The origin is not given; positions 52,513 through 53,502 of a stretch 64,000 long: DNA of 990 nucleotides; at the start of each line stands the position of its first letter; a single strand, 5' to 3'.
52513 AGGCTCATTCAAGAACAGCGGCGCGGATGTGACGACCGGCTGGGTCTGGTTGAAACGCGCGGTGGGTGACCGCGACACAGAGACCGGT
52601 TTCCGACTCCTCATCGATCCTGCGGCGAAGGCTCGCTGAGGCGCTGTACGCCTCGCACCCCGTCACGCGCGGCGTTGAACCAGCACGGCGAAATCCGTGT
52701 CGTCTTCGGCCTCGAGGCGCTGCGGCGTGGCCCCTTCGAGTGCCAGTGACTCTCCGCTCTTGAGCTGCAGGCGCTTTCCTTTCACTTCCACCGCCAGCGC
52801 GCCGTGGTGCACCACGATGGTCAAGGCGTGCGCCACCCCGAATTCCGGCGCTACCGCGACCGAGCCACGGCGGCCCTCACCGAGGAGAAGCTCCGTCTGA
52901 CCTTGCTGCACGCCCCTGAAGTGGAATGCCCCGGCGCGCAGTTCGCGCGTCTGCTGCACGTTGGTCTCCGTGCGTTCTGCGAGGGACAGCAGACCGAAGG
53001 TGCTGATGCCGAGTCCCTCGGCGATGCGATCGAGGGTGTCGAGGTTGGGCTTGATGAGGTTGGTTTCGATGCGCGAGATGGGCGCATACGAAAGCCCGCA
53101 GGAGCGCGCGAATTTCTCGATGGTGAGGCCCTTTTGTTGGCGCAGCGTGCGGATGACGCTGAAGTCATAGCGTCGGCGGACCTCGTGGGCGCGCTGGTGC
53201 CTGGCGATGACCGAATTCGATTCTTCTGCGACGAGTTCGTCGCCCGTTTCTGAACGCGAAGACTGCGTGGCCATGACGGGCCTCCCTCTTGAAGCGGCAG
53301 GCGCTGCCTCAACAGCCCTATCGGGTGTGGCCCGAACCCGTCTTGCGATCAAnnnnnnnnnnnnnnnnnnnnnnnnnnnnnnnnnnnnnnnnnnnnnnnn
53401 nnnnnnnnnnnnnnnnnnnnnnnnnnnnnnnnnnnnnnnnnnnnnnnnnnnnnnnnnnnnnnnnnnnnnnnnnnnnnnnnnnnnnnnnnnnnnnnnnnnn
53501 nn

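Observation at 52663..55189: ECF sigma / zf-HC2 anti-sigma pair and an XRE-cupin regulator embedded at the 3' end of the microcompartment operon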

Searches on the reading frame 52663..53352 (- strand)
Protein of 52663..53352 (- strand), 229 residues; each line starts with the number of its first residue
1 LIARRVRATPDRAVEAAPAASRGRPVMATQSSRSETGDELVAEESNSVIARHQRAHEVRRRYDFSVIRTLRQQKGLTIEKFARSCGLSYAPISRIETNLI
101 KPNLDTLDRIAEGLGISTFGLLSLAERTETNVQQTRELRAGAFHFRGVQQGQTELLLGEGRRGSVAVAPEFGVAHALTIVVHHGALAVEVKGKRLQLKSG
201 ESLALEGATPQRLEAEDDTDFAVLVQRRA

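Call 4: search_protein_families(library=pfam, proteins=[window:52663-53352:-], max_evalue=0.01)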
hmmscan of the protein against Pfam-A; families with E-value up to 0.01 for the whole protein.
window:52663-53352:- (229 aa): 5 families
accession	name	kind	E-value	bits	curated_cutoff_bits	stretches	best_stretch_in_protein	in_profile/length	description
PF01381.28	HTH_3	-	7.1e-12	45.6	23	1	67-118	1-52/55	Helix-turn-helix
PF13560.12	HTH_31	-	1.5e-08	35.2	27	1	67-117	6-57/64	Helix-turn-helix domain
PF12844.13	HTH_19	-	4e-06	27.1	30.2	1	67-124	4-61/64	Helix-turn-helix domain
PF13443.12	HTH_26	-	2.5e-05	24.9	22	1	67-117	2-53/63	Cro/C1-type HTH DNA-binding domain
PF07883.17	Cupin_2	-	0.00092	19.3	27.2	1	178-225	21-68/70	Cupin domain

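Call 23: search_protein_families(library=ncbifam, proteins=[window:52663-53274:-], max_evalue=0.01)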
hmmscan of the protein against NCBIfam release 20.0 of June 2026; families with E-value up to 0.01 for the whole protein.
window:52663-53274:- (203 aa): 11 families
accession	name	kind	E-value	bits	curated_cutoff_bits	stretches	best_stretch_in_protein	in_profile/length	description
NF041951.1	phage_RstR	subfamily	3.6e-08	33.6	80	1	41-104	7-70/108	RstR family transcriptional repressor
NF007408.0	PRK09943.1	equivalog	2.8e-07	30.3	211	1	42-189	13-168/185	HTH-type transcriptional regulator PuuR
TIGR00270.2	TIGR00270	equivalog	2.7e-06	27.3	110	1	27-93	67-132/159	multiprotein bridging factor aMBF1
TIGR03070.1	couple_hipB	subfamily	5.3e-05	23.1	71.65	1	40-90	6-56/58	type II toxin-antitoxin system Y4mF family antitoxin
NF007271.0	PRK09726.1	equivalog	0.00026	20.9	79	1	41-92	17-69/88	type II toxin-antitoxin system antitoxin HipB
NF006015.0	PRK08154.1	subfamily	0.00098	18.4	204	1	41-113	35-107/314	anaerobic benzoate catabolism transcriptional regulator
NF007481.0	PRK10072.1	equivalog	0.0011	19.4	110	1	27-78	24-75/96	HTH-type transcriptional regulator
TIGR03830.1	CxxCG_CxxCG_HTH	subfamily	0.0013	18.5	61.8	1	11-77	38-106/127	type II TA system antitoxin MqsA family protein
NF046032.1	TransRegSlrRBacil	equivalog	0.0021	18.1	250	1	40-92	5-58/149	HTH-type transcriptional regulator SlrR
NF041575.1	antitoxPezA_Strep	equivalog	0.0053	16.7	290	1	41-93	6-58/158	type II toxin-antitoxin system antitoxin PezA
NF003162.0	PRK04140.1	equivalog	0.0083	15.2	263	0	38-110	128-200/317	transcriptional regulator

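Call 29: search_solved_structures(query=window:52663-53274:-, max_evalue=0.01, show_alignments=2)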
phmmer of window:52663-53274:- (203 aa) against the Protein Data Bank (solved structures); distinct sequences matched with E-value up to 0.01: 7.
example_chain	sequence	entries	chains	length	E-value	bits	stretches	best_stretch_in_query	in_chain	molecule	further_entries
7t5u_A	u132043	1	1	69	6.8e-05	25.8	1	41-93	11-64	Helix-turn-helix domain-containing protein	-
3vk0_A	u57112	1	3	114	0.00028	23.8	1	41-112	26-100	Transcriptional regulator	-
6jq1_A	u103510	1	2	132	0.0028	20.5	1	41-98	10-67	Transcriptional regulator, XRE family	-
1b0n_A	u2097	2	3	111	0.0033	20.3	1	41-108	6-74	PROTEIN (SINR PROTEIN) | HTH-TYPE TRANSCRIPTIONAL REGULATOR SINR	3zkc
3qq6_A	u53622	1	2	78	0.0034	20.3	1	40-102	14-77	HTH-type transcriptional regulator sinR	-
6af3_B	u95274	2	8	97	0.0037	20.2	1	39-92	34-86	HigA antitoxin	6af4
5tn0_A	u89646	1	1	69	0.005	19.7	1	41-102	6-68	HTH-type transcriptional regulator SinR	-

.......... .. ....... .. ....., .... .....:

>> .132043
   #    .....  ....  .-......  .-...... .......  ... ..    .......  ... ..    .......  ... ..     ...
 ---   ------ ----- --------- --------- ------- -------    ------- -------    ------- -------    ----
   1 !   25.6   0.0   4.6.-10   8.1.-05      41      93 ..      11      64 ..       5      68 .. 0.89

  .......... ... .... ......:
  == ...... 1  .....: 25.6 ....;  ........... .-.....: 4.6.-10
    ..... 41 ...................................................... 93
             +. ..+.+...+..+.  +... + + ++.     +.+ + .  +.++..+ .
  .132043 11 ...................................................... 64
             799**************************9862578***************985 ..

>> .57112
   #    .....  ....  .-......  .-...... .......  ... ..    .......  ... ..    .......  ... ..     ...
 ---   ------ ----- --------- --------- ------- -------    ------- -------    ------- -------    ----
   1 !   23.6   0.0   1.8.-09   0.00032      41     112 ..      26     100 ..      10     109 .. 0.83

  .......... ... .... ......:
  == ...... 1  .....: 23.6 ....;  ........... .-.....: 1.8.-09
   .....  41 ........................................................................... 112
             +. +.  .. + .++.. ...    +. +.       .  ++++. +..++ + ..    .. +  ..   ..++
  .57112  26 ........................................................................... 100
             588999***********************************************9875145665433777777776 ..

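Call 32: find_homologous_proteins(query=window:52663-53274:-, max_evalue=0.00001)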
Query window:52663-53274:- (203 aa): 87 proteins with E <= 0.00001 among 692 candidates.
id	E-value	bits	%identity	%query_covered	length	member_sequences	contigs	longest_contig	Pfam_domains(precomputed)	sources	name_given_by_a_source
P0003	6.6e-123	425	100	100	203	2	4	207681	PF12844.14,PF01381.29,PF13560.13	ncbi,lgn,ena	-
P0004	3.6e-108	377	89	100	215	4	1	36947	PF12844.14,PF01381.29,PF13560.13,PF13443.13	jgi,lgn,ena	-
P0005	5.2e-91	321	77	95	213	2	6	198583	PF12844.14,PF01381.29,PF13560.13,PF13443.13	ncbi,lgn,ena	-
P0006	8.4e-90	317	77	95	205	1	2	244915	PF12844.14,PF01381.29,PF13560.13,PF13443.13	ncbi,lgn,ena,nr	ncbi:MAG: XRE family transcriptional regulator [Planctomycetes bacterium]|nr:XRE family transcriptio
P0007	4.0e-54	201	55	88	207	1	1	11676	PF12844.14,PF01381.29,PF13560.13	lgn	-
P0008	2.5e-51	192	48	100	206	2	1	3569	PF01381.29,PF13560.13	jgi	jgi:transcriptional regulator with XRE-family HTH domain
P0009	2.6e-51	192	53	88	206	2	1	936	PF12844.14,PF07883.18,PF01381.29,PF13560.13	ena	-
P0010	4.0e-51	191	48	98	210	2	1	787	PF12844.14,PF07883.18,PF01381.29,PF13560.13,PF13443.13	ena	-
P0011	5.9e-51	191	51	83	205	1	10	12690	PF12844.14,PF01381.29,PF13560.13,PF13443.13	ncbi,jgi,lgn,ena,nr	ncbi:MAG: hypothetical protein CMJ83_01550 [Planctomycetes bacterium]|jgi:transcriptional regulator 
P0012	6.5e-51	190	54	84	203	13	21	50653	PF12844.14,PF01381.29,PF13560.13,PF13443.13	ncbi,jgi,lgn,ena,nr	ncbi:MAG: helix-turn-helix domain-containing protein [Planctomycetota bacterium]|nr:helix-turn-helix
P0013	7.4e-51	190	53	82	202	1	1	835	PF12844.14,PF07883.18,PF01381.29,PF13560.13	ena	-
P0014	9.7e-51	190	52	89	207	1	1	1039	PF12844.14,PF07883.18,PF01381.29,PF13560.13,PF13443.13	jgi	jgi:transcriptional regulator with XRE-family HTH domain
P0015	1.1e-50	190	53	88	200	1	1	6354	PF12844.14,PF01381.29,PF13560.13,PF13443.13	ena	-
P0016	1.3e-50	189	51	88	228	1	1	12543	PF07883.18,PF01381.29,PF13560.13,PF13443.13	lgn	-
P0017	4.0e-50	188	53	88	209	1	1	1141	PF07883.18,PF01381.29,PF13560.13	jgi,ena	-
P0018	6.6e-50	187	50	94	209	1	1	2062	PF07883.18,PF01381.29,PF13560.13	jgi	-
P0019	6.7e-50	187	53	88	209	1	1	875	PF07883.18,PF01381.29,PF13560.13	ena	-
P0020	1.1e-49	187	51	83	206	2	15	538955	PF12844.14,PF01381.29,PF13560.13,PF13443.13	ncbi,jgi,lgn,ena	-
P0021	2.6e-49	185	52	89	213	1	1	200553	PF12844.14,PF01381.29,PF13560.13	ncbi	-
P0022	7.2e-49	184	52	96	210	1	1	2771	PF12844.14,PF07883.18,PF01381.29,PF13560.13,PF13443.13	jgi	jgi:transcriptional regulator with XRE-family HTH domain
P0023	1.4e-48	183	53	87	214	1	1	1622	PF12844.14,PF07883.18,PF01381.29,PF13560.13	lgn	-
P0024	4.1e-48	181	51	85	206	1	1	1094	PF12844.14,PF07883.18,PF01381.29,PF13560.13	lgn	-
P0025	4.7e-48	181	54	88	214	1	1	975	PF12844.14,PF07883.18,PF01381.29,PF13560.13,PF13443.13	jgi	jgi:XRE family transcriptional regulator, regulator of sulfur utilization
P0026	9.1e-48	180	54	88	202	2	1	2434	PF12844.14,PF07883.18,PF01381.29,PF13560.13,PF13443.13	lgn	-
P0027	1.7e-47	179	54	88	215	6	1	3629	PF12844.14,PF07883.18,PF01381.29,PF13560.13,PF13443.13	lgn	-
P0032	3.3e-46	175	50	88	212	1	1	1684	PF12844.14,PF07883.18,PF01381.29,PF13560.13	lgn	-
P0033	5.1e-46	175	52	88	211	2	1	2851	PF12844.14,PF07883.18,PF01381.29,PF13560.13,PF13443.13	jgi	jgi:transcriptional regulator with XRE-family HTH domain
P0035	6.4e-46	174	51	88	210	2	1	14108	PF12844.14,PF07883.18,PF01381.29,PF13560.13,PF13443.13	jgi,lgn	jgi:transcriptional regulator with XRE-family HTH domain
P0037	1.8e-45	173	49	99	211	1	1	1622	PF12844.14,PF07883.18,PF01381.29,PF13560.13,PF13443.13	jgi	jgi:transcriptional regulator with XRE-family HTH domain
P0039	3.3e-45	172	51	87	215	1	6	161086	PF12844.14,PF01381.29,PF13560.13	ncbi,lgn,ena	-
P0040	1.0e-44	170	49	80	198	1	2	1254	PF12844.14,PF07883.18,PF01381.29,PF13560.13,PF13443.13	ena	-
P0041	1.7e-44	170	49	86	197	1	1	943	PF12844.14,PF07883.18,PF01381.29,PF13560.13,PF13443.13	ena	-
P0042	2.0e-44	169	48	86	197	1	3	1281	PF12844.14,PF07883.18,PF01381.29,PF13560.13,PF13443.13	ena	-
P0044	6.1e-44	168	48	96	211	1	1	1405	PF12844.14,PF07883.18,PF01381.29,PF13560.13,PF13443.13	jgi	jgi:transcriptional regulator with XRE-family HTH domain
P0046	1.8e-43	166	48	90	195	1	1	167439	PF07883.18,PF01381.29,PF13560.13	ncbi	ncbi:MAG: XRE family transcriptional regulator [Planctomycetota bacterium]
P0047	6.3e-43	164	47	86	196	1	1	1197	PF12844.14,PF07883.18,PF01381.29,PF13560.13,PF13443.13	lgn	-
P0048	7.5e-43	164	49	87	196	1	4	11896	PF12844.14,PF07883.18,PF01381.29,PF13560.13,PF13443.13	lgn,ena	-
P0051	2.4e-42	163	46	81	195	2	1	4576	PF12844.14,PF07883.18,PF01381.29,PF13560.13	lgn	-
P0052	1.2e-41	160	49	88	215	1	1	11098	PF07883.18,PF01381.29,PF13560.13,PF13443.13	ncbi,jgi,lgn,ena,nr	ncbi:MAG TPA: helix-turn-helix domain-containing protein [Planctomycetota bacterium]|nr:helix-turn-h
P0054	5.3e-41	158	45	93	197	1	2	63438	PF12844.14,PF01381.29,PF13560.13,PF13443.13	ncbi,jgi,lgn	ncbi:MAG: transcriptional regulator with XRE-family HTH domain [Planctomycetota bacterium]|jgi:trans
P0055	6.4e-41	158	46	86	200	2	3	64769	PF12844.14,PF07883.18,PF01381.29,PF13560.13,PF13443.13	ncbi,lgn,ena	ncbi:MAG: helix-turn-helix domain-containing protein [Planctomycetota bacterium]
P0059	3.7e-40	155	47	89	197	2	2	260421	PF01381.29,PF13560.13,PF13443.13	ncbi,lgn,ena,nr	ncbi:MAG: helix-turn-helix domain-containing protein [Planctomycetes bacterium]|nr:helix-turn-helix 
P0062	1.4e-39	154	45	88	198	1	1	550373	PF07883.18,PF01381.29,PF13560.13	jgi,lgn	jgi:XRE family transcriptional regulator, regulator of sulfur utilization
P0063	1.7e-39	153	44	87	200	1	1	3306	PF12844.14,PF07883.18,PF01381.29,PF13560.13,PF13443.13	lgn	-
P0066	3.7e-38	149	46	86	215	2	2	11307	PF07883.18,PF01381.29,PF13560.13,PF13443.13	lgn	-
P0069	6.0e-38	148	46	88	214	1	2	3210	PF12844.14,PF07883.18,PF01381.29,PF13560.13,PF13443.13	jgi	jgi:transcriptional regulator with XRE-family HTH domain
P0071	2.7e-36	143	50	86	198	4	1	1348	PF07883.18,PF01381.29,PF13560.13,PF13443.13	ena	-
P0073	7.3e-36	141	49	86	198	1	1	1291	PF07883.18,PF01381.29,PF13560.13,PF13443.13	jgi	jgi:transcriptional regulator with XRE-family HTH domain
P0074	8.8e-36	141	43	87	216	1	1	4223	PF07883.18,PF01381.29,PF13560.13,PF13443.13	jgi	jgi:transcriptional regulator with XRE-family HTH domain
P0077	3.2e-35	139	45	86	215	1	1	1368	PF07883.18,PF01381.29,PF13560.13,PF13443.13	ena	-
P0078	3.5e-35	139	49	85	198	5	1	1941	PF07883.18,PF01381.29,PF13560.13,PF13443.13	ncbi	-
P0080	3.9e-35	139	44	86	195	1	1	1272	PF07883.18,PF01381.29,PF13560.13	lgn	-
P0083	4.8e-34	136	43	83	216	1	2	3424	PF07883.18,PF01381.29,PF13560.13,PF13443.13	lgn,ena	-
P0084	4.9e-34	135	47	86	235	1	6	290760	PF07883.18,PF01381.29,PF13560.13,PF13443.13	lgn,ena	-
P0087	2.5e-18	84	37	82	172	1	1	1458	PF12844.14,PF14525.13,PF07883.18,PF01381.29,PF13560.13,PF13443.13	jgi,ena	-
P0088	6.1e-17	80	31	85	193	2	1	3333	PF12844.14,PF07883.18,PF01381.29,PF13443.13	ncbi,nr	ncbi:MAG: helix-turn-helix domain-containing protein [Victivallales bacterium]|nr:helix-turn-helix d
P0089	6.6e-12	63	31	82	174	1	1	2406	PF13412.13,PF12844.14,PF07883.18,PF01381.29,PF13560.13,PF13443.13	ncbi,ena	-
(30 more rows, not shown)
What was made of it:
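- On HTH-cupin (PuuR-like) regulators: Cupin_2 is below threshold in this protein but present in homologues (calls 4, 32).
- Closest known: PuuR. Different: The family of 87 homologues is restricted to Planctomycetota where a source name exists (call 32).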

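Call 33: find_encoding_contigs(protein=P0020, flank=10000, max_places=1)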
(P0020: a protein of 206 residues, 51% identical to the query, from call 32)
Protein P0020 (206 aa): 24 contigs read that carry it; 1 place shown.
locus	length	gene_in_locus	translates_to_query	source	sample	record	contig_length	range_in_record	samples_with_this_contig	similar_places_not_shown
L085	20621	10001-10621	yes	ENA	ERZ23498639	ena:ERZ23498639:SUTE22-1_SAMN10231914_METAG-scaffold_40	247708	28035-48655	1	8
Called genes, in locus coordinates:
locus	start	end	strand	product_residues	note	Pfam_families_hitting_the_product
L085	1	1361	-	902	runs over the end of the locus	PF00675:Peptidase_M16, PF05193:Peptidase_M16_C, PF00675:Peptidase_M16, PF05193:Peptidase_M16_C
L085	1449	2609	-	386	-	-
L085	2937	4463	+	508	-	PF00171:Aldedh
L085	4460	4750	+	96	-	PF00936:BMC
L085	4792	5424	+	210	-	PF27545:CsoS1D_N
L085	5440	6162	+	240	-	PF03319:EutN_CcmL (weak)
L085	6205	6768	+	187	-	PF00936:BMC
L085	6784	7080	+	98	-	-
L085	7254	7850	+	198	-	PF04542:Sigma70_r2, PF08281:Sigma70_r4_2, PF04545:Sigma70_r4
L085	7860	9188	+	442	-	-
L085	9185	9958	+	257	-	PF02146:SIR2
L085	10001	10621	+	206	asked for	PF01381:HTH_3, PF12844:HTH_19 (weak), PF13443:HTH_26 (faint), PF13560:HTH_31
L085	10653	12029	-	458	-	PF03781:FGE-sulfatase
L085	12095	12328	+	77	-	PF08984:DUF1858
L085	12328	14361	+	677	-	PF14520:HHH_5 (faint), PF17191:RecG_wedge, PF00270:DEAD, PF04851:ResIII, PF00271:Helicase_C, PF19833:RecG_dom3_C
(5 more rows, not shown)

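Call 34: find_encoding_contigs(protein=P0062, flank=10000, max_places=1)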
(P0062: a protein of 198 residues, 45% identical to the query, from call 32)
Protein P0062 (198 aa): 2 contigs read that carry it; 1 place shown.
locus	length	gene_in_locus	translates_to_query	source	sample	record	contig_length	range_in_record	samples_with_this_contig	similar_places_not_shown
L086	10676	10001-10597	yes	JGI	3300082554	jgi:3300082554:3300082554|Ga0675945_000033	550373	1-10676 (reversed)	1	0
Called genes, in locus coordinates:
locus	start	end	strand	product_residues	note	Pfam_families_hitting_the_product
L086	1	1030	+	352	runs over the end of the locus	PF06723:MreB_Mbl, PF00022:Actin (weak), PF00012:HSP70, PF14450:FtsA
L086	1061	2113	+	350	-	PF04085:MreC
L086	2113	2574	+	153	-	-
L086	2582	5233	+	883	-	PF00905:Transpeptidase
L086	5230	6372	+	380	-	PF01098:FTSW_RODA_SPOVE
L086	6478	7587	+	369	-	PF00696:AA_kinase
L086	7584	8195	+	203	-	PF07638:Sigma70_ECF, PF04542:Sigma70_r2, PF08281:Sigma70_r4_2, PF04545:Sigma70_r4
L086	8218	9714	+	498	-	PF13490:zf-HC2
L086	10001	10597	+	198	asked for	PF01381:HTH_3, PF13560:HTH_31 (weak), PF07883:Cupin_2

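Call 35: find_encoding_contigs(protein=P0084, flank=10000, max_places=1)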
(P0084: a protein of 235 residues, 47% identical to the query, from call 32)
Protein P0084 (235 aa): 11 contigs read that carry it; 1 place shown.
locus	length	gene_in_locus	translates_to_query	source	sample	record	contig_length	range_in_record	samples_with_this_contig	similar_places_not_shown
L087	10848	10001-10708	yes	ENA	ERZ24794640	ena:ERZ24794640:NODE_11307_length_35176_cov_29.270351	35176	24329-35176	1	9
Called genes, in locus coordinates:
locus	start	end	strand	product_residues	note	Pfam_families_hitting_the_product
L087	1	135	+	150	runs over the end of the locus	-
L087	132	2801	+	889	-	PF03717:PBP_dimer (faint), PF00905:Transpeptidase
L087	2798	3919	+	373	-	PF01098:FTSW_RODA_SPOVE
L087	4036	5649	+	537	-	PF00171:Aldedh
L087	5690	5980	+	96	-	PF00936:BMC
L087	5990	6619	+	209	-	PF27545:CsoS1D_N, PF00936:BMC (faint)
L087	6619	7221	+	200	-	PF03319:EutN_CcmL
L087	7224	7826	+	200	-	PF00936:BMC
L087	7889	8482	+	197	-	PF07638:Sigma70_ECF (weak), PF04542:Sigma70_r2, PF08281:Sigma70_r4_2, PF04545:Sigma70_r4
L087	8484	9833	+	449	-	-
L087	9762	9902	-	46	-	-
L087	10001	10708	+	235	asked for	PF01381:HTH_3, PF13443:HTH_26 (faint), PF13560:HTH_31 (weak), PF07883:Cupin_2 (weak)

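Call 36: find_encoding_contigs(protein=P0059, flank=10000, max_places=1)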
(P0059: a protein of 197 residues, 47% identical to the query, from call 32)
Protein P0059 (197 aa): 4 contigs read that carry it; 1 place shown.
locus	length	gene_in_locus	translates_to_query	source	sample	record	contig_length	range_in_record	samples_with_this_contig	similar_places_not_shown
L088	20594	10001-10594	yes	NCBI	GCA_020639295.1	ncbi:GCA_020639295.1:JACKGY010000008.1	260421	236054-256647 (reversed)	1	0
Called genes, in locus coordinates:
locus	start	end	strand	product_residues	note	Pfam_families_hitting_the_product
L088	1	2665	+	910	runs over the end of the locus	PF00905:Transpeptidase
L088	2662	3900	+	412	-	PF01098:FTSW_RODA_SPOVE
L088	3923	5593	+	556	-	PF00171:Aldedh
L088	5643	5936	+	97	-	PF00936:BMC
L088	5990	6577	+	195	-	PF27545:CsoS1D_N, PF00936:BMC (faint)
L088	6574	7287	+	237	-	PF03319:EutN_CcmL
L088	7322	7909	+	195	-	PF00936:BMC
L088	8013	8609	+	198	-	PF07638:Sigma70_ECF (weak), PF04542:Sigma70_r2, PF08281:Sigma70_r4_2, PF04545:Sigma70_r4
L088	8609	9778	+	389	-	PF13490:zf-HC2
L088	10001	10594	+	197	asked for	PF01381:HTH_3, PF13443:HTH_26 (weak), PF13560:HTH_31 (weak)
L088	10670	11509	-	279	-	PF03781:FGE-sulfatase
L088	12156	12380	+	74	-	PF08984:DUF1858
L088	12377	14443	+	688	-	PF17191:RecG_wedge (faint), PF00270:DEAD, PF04851:ResIII, PF13604:AAA_30 (weak), PF00271:Helicase_C, PF19833:RecG_dom3_C (weak)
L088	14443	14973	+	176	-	-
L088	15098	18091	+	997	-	PF13646:HEAT_2 (weak), PF02985:HEAT (faint)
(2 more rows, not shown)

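Call 61: predict_structure(alignment_id=A2)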
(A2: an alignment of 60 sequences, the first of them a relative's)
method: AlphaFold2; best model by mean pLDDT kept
length: 203 residues; sequences in the alignment: 60
mean_pLDDT: 87.5   pTM: 0.55
mean pLDDT of the five models: 87.5, 87.2, 86.5, 86.2, 84.7
residues with pLDDT >= 90: 150; 70-90: 16; 50-70: 24; < 50: 13
segments of 3 or more residues with pLDDT < 50: 7-14
pLDDT, mean of each block of 10 residues (from residue 1): 48 50 56 78 97 97 96 92 97 92 81 96 95 98 90 98 97 98 96 98 86
secondary structure, 60 per line:
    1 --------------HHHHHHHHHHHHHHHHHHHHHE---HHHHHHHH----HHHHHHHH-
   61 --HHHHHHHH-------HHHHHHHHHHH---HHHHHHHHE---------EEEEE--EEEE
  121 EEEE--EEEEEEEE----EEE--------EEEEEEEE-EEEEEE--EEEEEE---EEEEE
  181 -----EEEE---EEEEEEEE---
elements in order: H15-35 H40-47 H52-59 H63-70 H78-88 H92-99 E110-114 E117-124 E127-134 E139-141 E150-157 E159-164 E167-172 E176-180 E186-189 E193-200
